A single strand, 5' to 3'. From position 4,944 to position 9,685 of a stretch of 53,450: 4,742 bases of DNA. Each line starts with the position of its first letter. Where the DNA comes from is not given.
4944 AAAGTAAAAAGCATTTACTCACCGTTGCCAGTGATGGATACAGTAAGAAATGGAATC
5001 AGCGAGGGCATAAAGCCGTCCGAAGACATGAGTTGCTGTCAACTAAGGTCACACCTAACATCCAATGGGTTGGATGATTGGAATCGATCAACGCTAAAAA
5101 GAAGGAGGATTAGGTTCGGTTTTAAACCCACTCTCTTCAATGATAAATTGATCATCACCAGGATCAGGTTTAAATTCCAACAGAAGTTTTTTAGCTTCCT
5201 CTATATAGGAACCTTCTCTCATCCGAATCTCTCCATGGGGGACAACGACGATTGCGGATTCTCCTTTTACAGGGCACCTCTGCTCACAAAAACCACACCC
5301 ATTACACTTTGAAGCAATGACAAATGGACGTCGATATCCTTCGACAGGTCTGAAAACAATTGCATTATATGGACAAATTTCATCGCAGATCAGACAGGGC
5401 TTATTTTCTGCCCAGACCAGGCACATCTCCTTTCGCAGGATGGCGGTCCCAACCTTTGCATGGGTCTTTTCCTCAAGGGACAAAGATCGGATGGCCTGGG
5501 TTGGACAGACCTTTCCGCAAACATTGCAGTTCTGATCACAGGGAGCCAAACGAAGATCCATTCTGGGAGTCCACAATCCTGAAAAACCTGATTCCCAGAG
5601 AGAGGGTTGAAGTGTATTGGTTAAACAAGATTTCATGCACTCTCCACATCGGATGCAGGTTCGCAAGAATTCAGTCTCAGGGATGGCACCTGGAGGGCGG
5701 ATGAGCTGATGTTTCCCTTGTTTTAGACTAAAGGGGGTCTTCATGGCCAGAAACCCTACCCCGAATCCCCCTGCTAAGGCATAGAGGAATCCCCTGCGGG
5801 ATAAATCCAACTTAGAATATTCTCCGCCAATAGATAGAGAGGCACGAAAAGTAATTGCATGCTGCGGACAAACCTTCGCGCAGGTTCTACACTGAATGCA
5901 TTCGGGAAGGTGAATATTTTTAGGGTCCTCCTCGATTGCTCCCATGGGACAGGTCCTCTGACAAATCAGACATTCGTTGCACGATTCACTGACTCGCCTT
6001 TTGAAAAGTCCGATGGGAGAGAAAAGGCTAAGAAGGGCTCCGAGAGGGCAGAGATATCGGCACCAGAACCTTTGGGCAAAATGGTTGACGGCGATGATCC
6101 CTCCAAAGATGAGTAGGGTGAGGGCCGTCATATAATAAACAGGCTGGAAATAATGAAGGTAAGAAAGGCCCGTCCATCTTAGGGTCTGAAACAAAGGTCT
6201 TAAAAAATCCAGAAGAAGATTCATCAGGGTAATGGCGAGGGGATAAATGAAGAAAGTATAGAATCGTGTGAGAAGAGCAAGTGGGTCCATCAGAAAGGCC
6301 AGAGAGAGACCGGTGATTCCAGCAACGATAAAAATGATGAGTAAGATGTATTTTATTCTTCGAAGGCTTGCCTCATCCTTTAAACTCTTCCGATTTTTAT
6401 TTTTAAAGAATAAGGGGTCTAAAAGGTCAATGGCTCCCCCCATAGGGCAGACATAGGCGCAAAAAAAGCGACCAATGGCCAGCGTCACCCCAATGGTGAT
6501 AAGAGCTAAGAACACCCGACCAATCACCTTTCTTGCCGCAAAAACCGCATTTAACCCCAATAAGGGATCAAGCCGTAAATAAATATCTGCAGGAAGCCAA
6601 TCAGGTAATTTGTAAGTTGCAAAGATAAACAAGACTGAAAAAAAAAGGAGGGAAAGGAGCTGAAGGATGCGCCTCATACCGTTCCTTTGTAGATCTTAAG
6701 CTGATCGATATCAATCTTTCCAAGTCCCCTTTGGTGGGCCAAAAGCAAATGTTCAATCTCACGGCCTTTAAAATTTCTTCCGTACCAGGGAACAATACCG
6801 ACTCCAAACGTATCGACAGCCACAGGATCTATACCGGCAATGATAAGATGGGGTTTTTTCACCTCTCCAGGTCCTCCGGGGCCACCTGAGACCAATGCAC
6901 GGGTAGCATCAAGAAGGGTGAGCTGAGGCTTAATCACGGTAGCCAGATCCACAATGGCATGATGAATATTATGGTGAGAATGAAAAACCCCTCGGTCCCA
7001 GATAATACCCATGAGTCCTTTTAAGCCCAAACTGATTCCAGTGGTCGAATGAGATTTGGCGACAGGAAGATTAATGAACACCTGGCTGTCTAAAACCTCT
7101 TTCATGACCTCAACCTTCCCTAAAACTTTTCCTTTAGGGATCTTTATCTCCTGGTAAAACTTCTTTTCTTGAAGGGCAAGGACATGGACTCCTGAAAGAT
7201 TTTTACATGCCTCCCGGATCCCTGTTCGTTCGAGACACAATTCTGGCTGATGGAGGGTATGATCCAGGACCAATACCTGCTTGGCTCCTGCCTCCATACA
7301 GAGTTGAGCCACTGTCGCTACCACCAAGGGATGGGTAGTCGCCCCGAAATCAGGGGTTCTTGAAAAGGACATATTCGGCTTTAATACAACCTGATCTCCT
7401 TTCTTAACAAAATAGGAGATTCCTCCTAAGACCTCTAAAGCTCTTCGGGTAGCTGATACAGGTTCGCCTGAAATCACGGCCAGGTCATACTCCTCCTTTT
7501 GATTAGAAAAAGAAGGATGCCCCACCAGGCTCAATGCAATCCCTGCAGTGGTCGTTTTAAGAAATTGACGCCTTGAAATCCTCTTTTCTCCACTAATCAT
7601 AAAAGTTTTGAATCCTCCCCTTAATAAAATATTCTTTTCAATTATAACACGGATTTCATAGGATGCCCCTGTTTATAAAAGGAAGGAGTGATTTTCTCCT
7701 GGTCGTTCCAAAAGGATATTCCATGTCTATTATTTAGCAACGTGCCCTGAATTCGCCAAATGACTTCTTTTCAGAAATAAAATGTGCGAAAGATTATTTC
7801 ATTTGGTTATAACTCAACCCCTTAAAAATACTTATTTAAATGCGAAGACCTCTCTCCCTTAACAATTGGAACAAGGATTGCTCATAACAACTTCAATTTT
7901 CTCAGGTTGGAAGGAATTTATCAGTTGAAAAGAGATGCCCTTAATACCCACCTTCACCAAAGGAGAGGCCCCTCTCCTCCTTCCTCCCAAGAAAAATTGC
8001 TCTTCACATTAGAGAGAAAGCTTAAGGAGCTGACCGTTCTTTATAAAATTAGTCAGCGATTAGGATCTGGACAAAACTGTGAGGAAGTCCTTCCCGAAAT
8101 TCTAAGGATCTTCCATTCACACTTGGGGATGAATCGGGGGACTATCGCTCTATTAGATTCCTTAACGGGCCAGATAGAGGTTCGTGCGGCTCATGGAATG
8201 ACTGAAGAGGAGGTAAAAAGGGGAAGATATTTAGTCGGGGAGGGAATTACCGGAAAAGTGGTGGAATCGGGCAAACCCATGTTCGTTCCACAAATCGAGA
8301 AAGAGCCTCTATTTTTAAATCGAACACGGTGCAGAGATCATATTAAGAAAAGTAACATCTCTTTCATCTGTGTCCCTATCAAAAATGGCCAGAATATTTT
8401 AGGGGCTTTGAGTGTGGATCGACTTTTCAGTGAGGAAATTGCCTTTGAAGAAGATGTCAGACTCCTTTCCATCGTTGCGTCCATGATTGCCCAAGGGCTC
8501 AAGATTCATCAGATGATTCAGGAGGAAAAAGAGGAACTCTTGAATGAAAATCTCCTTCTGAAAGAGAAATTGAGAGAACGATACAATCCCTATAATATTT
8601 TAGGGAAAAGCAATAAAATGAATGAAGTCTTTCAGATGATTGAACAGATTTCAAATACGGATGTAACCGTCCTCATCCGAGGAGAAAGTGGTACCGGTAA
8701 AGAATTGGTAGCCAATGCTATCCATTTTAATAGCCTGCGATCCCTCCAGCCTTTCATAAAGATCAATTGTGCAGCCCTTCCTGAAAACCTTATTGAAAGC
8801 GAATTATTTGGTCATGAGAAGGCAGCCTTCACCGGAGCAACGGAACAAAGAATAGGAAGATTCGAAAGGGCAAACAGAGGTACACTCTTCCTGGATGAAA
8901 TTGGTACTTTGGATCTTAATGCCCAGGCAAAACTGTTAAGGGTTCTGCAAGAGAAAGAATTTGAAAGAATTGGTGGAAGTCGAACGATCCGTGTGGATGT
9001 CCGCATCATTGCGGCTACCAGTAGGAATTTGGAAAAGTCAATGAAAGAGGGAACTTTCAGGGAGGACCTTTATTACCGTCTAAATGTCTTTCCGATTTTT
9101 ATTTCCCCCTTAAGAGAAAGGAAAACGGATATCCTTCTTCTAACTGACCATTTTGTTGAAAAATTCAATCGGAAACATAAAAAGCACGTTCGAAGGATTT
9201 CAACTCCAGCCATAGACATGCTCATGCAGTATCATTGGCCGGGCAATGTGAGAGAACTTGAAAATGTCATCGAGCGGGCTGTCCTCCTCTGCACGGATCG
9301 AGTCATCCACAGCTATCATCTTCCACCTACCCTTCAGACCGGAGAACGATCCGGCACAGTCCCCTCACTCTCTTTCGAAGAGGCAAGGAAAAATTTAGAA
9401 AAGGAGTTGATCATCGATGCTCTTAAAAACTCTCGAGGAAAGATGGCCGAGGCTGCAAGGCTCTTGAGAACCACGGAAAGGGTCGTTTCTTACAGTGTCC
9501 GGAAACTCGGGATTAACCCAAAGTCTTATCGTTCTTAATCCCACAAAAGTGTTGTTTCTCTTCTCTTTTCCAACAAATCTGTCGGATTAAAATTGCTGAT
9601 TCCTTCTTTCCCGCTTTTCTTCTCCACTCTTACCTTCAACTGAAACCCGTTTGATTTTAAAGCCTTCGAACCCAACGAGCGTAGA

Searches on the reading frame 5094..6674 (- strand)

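Call 69: search_protein_families(library=pfam, proteins=[window:5094-6674:-], max_evalue=0.0001)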
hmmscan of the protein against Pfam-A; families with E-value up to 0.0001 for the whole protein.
window:5094-6674:- (526 aa): 11 families
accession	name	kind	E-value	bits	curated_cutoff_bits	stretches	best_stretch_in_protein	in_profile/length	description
PF12838.12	Fer4_7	-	3.4e-21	75.9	27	3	427-470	5-51/52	4Fe-4S dicluster domain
PF00037.32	Fer4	-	1.3e-17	63.2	21.1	1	258-275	7-24/24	4Fe-4S binding domain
PF13187.11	Fer4_9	-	1.6e-15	57.3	27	1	232-274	2-52/52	4Fe-4S dicluster domain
PF13484.11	Fer4_16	-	2.6e-14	54.2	30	0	258-280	1-24/66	4Fe-4S double cluster binding domain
PF13237.11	Fer4_10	-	1.3e-12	47.8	25.5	1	227-270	4-53/53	4Fe-4S dicluster domain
PF12801.12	Fer4_5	-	2.7e-12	46.9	22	2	54-91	6-43/48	4Fe-4S binding domain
PF12837.12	Fer4_6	-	5.2e-11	42.4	25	0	452-469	4-21/24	4Fe-4S binding domain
PF25160.1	LdpA_Fe-S-bd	-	5.5e-10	39.3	27.6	0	430-470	9-41/49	LdpA Fe-S cluster-binding domain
PF14697.11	Fer4_21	-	1.1e-09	38.7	35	0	427-470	11-54/59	4Fe-4S dicluster domain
PF13183.11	Fer4_8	-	8.5e-07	29.9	27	0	454-470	2-18/68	4Fe-4S dicluster domain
PF12797.12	Fer4_2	-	4.9e-05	23.5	24.5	0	449-469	2-22/22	4Fe-4S binding domain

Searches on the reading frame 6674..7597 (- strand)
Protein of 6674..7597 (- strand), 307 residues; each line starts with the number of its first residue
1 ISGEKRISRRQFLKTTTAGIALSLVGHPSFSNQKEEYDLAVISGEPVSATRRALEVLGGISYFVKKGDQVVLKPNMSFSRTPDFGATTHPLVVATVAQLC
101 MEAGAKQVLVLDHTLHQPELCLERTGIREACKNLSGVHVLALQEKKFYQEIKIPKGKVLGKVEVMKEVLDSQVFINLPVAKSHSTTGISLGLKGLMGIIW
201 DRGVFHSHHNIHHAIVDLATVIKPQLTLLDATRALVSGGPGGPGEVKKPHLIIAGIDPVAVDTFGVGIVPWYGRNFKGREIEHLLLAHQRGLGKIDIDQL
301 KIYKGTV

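Call 69: search_protein_families(library=pfam, proteins=[window:6674-7597:-], max_evalue=0.0001)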
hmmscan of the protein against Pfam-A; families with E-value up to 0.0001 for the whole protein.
window:6674-7597:- (307 aa): 1 family
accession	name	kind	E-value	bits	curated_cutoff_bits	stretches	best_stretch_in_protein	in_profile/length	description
PF04015.17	DUF362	-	1.3e-48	166.1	24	1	70-266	1-199/200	Domain of unknown function (DUF362)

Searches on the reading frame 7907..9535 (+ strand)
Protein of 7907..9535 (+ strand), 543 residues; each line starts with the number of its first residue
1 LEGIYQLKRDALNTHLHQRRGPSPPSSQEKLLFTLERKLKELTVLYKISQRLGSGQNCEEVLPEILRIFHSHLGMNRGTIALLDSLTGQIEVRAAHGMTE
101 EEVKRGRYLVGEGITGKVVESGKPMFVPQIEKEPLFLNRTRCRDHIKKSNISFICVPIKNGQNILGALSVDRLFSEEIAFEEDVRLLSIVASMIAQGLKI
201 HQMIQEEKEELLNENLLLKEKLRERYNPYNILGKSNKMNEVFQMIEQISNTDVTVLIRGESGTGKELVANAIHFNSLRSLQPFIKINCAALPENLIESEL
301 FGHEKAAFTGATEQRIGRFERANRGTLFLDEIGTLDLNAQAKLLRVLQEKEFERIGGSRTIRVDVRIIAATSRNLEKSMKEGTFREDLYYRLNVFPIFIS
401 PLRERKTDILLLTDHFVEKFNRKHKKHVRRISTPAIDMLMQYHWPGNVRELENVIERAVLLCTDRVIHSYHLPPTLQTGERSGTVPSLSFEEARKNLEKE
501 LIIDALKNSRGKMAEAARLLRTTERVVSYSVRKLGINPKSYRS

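Call 69: search_protein_families(library=pfam, proteins=[window:7907-9535:+], max_evalue=0.0001)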
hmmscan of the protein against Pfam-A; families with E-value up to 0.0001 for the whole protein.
window:7907-9535:+ (543 aa): 8 families
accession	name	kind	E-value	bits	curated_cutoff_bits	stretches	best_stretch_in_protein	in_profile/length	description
PF00158.32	Sigma54_activat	-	5e-74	248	20.2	1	231-397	1-167/168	Sigma-54 interaction domain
PF25601.1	AAA_lid_14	-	3.2e-31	107.4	27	1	403-483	1-81/87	AAA+ ATPase lid domain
PF14532.12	Sigma54_activ_2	-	1.6e-22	80.6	25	1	232-402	1-138/138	Sigma-54 interaction domain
PF01590.32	GAF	-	4e-15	56.9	22.4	1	59-197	3-132/133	GAF domain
PF13185.12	GAF_2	-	5.7e-13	49.7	28.6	1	59-198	5-135/136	GAF domain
PF02954.25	HTH_8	-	6e-05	23.1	22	1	495-525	3-33/42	Bacterial regulatory protein, Fis family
PF13492.12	GAF_3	-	6.7e-05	23.7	27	0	59-198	3-127/129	GAF domain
PF07728.20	AAA_5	-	7.9e-05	23.1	22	0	255-374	2-124/139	AAA domain (dynein-related subfamily)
